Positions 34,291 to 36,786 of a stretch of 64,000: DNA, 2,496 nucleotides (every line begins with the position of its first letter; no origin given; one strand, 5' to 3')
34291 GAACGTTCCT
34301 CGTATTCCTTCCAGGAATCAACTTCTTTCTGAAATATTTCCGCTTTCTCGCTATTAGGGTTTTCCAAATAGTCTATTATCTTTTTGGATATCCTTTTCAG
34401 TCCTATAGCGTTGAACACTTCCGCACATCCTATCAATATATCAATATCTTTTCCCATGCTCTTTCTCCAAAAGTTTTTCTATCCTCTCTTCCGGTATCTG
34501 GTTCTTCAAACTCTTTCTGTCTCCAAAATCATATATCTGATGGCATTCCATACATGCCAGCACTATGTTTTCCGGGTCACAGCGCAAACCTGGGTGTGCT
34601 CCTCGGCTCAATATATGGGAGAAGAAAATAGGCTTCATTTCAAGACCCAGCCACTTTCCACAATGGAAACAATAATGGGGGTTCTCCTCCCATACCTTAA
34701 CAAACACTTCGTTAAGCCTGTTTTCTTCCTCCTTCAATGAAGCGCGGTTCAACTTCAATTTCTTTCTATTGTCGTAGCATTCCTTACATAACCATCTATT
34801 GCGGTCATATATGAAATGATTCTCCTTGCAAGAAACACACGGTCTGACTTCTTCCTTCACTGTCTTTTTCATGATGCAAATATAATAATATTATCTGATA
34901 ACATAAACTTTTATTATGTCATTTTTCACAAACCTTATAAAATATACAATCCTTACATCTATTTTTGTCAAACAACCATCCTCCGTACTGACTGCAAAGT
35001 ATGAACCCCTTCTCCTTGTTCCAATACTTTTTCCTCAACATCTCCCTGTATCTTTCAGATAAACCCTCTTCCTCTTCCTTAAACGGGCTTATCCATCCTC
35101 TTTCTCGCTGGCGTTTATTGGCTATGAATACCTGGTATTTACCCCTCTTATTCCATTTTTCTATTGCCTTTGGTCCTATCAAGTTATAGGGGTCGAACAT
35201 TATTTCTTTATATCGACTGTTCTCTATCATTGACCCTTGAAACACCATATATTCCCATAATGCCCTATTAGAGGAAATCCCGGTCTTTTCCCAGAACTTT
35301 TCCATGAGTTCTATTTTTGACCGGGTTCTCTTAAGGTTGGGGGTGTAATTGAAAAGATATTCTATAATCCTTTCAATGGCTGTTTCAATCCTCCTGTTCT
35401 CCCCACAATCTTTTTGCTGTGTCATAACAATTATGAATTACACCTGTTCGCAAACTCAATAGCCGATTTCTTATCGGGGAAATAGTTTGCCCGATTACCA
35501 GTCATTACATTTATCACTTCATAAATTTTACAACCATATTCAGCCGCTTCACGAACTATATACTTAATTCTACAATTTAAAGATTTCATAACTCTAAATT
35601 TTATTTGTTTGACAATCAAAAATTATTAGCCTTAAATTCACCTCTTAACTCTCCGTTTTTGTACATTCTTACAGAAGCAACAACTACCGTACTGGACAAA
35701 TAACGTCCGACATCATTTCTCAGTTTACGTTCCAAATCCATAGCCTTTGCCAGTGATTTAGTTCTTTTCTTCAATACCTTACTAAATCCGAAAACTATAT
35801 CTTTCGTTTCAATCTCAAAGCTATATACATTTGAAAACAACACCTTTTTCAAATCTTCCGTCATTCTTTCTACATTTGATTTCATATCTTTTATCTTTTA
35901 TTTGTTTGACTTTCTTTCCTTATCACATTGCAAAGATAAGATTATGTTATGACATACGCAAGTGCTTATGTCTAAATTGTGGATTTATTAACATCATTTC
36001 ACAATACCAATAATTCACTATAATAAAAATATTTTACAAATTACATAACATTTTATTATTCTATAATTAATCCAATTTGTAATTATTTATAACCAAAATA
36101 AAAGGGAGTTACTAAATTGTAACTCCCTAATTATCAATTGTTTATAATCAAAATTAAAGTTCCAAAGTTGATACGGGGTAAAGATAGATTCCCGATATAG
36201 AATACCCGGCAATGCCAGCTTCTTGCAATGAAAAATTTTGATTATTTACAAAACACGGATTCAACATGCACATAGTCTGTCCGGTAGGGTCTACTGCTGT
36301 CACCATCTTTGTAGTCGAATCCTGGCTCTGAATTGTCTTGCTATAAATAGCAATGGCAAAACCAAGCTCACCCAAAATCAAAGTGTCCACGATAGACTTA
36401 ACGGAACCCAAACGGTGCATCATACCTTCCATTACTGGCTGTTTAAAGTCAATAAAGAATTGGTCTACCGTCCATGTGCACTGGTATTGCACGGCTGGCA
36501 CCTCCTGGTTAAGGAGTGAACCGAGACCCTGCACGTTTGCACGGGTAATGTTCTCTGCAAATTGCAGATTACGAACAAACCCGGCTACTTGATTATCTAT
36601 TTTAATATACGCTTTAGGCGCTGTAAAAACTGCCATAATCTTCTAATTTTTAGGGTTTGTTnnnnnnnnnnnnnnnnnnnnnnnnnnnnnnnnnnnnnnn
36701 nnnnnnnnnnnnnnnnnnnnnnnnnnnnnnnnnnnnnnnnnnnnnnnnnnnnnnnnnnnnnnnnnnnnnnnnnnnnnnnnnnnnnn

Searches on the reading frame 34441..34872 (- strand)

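Call 14: search_protein_families(library=phrogs, proteins=[window:34441-34872:-])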
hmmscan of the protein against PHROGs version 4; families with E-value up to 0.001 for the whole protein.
window:34441-34872:- (143 aa): 3 families
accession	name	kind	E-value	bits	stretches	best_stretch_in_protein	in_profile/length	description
phrog_5034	-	DNA, RNA and nucleotide metabolism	6.8e-08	33.8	1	38-139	7-106/138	NinG/ Rap DNA junction specific endonuclease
phrog_7370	-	DNA, RNA and nucleotide metabolism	6e-06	27.3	1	54-137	30-109/115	HNH endonuclease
phrog_144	-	DNA, RNA and nucleotide metabolism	6.8e-06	26.8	1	6-129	19-145/175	HNH endonuclease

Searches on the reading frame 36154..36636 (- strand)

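Call 16: search_protein_families(library=phrogs, proteins=[window:36154-36636:-])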
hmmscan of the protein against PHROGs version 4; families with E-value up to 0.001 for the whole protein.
window:36154-36636:- (160 aa): 2 families
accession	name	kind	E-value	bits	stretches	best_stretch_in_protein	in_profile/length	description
phrog_985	-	head and packaging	3.7e-05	24.4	1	3-151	9-133/141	virion structural protein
phrog_3776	-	unknown function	0.00026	21.7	1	3-62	11-70/143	-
